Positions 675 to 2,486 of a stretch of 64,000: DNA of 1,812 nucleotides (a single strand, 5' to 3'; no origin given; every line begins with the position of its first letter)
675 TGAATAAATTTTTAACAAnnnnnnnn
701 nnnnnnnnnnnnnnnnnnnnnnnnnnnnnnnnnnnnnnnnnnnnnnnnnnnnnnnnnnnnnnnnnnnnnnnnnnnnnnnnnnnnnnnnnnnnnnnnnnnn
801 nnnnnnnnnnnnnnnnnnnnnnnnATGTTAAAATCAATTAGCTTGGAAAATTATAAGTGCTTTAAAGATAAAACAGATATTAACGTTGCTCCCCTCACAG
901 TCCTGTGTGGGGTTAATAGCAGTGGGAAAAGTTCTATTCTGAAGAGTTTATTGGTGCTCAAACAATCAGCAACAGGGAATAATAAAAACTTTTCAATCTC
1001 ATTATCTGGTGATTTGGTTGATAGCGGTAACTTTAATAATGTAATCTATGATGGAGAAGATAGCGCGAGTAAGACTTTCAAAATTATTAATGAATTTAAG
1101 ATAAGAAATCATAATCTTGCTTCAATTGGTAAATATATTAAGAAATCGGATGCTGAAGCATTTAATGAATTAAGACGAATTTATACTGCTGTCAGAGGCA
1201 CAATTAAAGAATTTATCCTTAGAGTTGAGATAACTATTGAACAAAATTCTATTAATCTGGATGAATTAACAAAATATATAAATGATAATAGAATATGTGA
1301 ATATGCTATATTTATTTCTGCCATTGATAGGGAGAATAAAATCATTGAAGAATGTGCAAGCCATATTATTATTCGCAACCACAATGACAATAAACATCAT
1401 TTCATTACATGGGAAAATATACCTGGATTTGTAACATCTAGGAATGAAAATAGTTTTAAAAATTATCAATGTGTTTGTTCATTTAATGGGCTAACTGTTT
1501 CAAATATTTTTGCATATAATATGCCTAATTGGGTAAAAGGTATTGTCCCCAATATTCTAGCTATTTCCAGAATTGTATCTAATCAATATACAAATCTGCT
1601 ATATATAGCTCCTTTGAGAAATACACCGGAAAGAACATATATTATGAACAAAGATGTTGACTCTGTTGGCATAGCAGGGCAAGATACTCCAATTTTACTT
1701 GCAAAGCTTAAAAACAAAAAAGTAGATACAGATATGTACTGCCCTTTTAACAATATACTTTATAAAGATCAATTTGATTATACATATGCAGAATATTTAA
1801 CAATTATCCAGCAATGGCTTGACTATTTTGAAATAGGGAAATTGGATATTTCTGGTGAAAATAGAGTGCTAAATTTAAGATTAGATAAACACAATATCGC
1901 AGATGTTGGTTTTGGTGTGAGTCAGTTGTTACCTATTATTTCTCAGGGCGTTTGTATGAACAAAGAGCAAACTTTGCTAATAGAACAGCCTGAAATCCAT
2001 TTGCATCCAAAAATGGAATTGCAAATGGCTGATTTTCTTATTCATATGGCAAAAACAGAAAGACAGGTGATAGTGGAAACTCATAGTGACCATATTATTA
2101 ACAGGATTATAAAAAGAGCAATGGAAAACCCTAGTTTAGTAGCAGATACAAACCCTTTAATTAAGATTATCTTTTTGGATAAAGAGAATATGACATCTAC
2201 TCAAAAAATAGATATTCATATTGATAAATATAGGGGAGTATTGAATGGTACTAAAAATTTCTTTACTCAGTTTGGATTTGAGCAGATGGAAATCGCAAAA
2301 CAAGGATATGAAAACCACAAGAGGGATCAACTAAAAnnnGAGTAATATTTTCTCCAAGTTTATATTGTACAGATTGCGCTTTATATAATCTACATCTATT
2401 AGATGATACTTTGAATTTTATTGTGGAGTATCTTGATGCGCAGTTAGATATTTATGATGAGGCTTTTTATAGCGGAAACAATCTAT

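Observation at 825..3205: Two-gene ABC-type ATPase plus coupled Cys-rich partner: candidate anti-phage pair at a prophage border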

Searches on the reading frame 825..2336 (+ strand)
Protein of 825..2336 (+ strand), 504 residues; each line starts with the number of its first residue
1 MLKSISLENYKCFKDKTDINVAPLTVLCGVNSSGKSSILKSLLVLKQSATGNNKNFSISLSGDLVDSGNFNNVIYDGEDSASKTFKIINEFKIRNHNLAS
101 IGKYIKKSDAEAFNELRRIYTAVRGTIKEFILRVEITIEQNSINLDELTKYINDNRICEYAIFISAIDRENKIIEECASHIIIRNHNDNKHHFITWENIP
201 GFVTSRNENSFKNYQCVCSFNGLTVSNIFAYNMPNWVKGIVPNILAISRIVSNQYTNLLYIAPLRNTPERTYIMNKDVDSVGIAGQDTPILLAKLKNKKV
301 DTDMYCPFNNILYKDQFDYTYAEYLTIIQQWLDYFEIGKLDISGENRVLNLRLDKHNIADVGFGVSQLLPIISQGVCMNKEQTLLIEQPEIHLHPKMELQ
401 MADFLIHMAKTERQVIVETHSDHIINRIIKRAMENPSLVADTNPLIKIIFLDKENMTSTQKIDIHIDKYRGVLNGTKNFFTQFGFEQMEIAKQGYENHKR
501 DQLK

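Call 3: search_protein_families(library=pfam, proteins=[window:825-2336:+], max_evalue=1)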
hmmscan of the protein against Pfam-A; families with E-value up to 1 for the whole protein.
window:825-2336:+ (504 aa): 9 families
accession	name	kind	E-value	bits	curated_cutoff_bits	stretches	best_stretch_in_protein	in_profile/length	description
PF13175.12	AAA_15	-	1.6e-27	97.6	32.1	1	1-425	1-374/374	AAA ATPase domain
PF13304.12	AAA_21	-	5.5e-15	56.6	27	2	354-426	231-304/304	AAA domain, putative AbiEii toxin, Type IV TA system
PF13476.12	AAA_23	-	6.5e-06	27.4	27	1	4-140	1-134/201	AAA domain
PF02463.25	SMC_N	-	3.4e-05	23.8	40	1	1-47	1-50/220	RecF/RecN/SMC N terminal domain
PF11398.14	DUF2813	-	0.00014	21.8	21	1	19-128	19-119/372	Protein of unknown function (DUF2813)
PF13555.12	AAA_29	-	0.0029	17.8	27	1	2-45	1-48/61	P-loop containing region of AAA domain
PF00005.33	ABC_tran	-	0.099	13.7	25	1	18-52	7-41/137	ABC transporter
PF12476.13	DUF3696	-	0.14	12.9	22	1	447-489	7-51/52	Protein of unknown function (DUF3696)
PF00350.29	Dynamin_N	-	0.68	10.4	27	0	26-47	2-23/168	Dynamin family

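Call 4: search_protein_families(library=padloc, proteins=[window:825-2336:+], max_evalue=1)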
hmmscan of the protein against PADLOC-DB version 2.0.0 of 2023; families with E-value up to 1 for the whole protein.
window:825-2336:+ (504 aa): 95 families (the best 25 are shown)
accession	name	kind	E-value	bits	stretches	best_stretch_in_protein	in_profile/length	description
PDLC03878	NsnB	-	5.9e-62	208.4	1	1-483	1-335/345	-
PDLC04148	HEC-03B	-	2.1e-43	147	2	253-492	211-443/458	-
PDLC04707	PDC-M55A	-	1.2e-35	121.4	1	2-469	3-388/421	-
PDLC02979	AriA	-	1.9e-34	118.1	1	1-425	1-373/373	-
PDLC02358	Old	-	1.3e-15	55.2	3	380-427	284-331/578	Old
PDLC04177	HEC-01A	-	5.5e-15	53.3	2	380-430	296-345/393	-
PDLC02980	AriA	-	6.6e-15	53.9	2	357-426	234-304/304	-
PDLC04178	HEC-01A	-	6.7e-15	53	2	2-95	9-93/399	-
PDLC00091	GajA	-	3.6e-14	50.5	2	382-426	298-343/627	AAA ATPase domain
PDLC04175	HEC-01A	-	8.6e-14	49.3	2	2-80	6-76/363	-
PDLC02335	AbiLi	-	3.1e-13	47.5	1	1-430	49-244/326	AbiLi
PDLC00069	GajA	-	1.8e-12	44.5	2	383-425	337-381/687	AAA ATPase domain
PDLC00096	GajA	-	2.4e-12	44.4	2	382-425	290-337/630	AAA ATPase domain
PDLC00099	GajA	-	4.3e-12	43.8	2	348-424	263-343/626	AAA ATPase domain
PDLC04176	HEC-01A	-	4.6e-12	44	2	378-427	274-323/371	-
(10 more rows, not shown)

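Call 5: search_protein_families(library=ncbifam, proteins=[window:825-2336:+], max_evalue=1)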
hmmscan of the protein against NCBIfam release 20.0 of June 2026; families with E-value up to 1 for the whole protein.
window:825-2336:+ (504 aa): 15 families
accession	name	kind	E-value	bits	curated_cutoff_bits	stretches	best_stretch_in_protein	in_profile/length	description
NF047739.1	antiphage_MADS3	equivalog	2.7e-11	43.3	420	1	1-194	1-183/427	methylation-associated defense system AAA family ATPase MAD3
NF041760.1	PtuA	equivalog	1.5e-06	27.4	500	2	2-130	52-179/524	retron Ec78 anti-phage system effector ATPase PtuA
TIGR00611.2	recf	equivalog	5.5e-05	22.5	172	1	2-46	1-45/339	DNA replication/repair protein RecF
NF053563.1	Rkd4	equivalog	0.00017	19.9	860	1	2-41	3-42/747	arcadin-4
NF041035.1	Rad50_Halo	equivalog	0.00025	19.6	1000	1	3-41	4-42/883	DNA double-strand break repair ATPase Rad50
NF002572.0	PRK02224.1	equivalog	0.00037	18.9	1087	1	2-41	3-42/888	DNA double-strand break repair ATPase Rad50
TIGR02169.1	SMC_prok_A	equivalog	0.00061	17.6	729.4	1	2-43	2-44/1165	chromosome segregation protein SMC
NF040873.1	AztA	equivalog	0.0016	18.1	220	1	18-52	14-48/191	zinc ABC transporter ATP-binding protein AztA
NF008338.0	PRK11124.1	equivalog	0.0099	15.4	369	1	377-432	156-211/242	arginine ABC transporter ATP-binding protein ArtP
TIGR02673.1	FtsE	equivalog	0.018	14.7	264.85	0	378-433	153-208/214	cell division ATP-binding protein FtsE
TIGR00972.1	3a0107s01c2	equivalog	0.025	14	343.2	0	16-71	21-76/248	phosphate ABC transporter ATP-binding protein PstB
NF053840.1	MnTportMntADein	equivalog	0.042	13.4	400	1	18-52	23-57/240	manganese ABC transporter ATP-binding protein MntA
TIGR01166.1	cbiO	subfamily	0.045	13.2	211.8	0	374-421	140-186/190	cobalt ABC transporter, ATP-binding protein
TIGR03771.1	anch_rpt_ABC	equivalog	0.063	13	268.8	0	24-54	8-38/223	anchored repeat-type ABC transporter ATP-binding subunit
TIGR02857.1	CydD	equivalog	0.07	12.1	435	0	378-427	474-522/529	thiol reductant ABC exporter subunit CydD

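Call 8: search_protein_families(library=phrogs, proteins=[window:825-2336:+], max_evalue=0.1)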
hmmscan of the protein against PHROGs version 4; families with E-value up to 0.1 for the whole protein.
window:825-2336:+ (504 aa): 10 families
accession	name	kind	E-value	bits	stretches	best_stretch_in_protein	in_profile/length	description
phrog_21420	-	unknown function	4.6e-52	178.4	2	72-486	255-628/654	-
phrog_4747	-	unknown function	3.4e-12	47.2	2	1-45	2-45/610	-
phrog_3940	-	unknown function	8.1e-10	39.1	2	383-477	256-341/537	-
phrog_8323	-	unknown function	2.4e-09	37.3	2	2-200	51-229/623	-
phrog_14430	-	unknown function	3.1e-09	37.6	2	345-434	300-390/444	-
phrog_13167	-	unknown function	3.5e-08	33.8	1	382-430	339-387/477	-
phrog_9802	-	unknown function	1.2e-06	28.8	1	360-426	255-329/438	-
phrog_5836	-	unknown function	3.8e-06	26.2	2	1-54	5-80/1071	-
phrog_7507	-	unknown function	0.0047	17.3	0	367-426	392-451/483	-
phrog_1499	-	unknown function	0.073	13.3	1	3-42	6-45/427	-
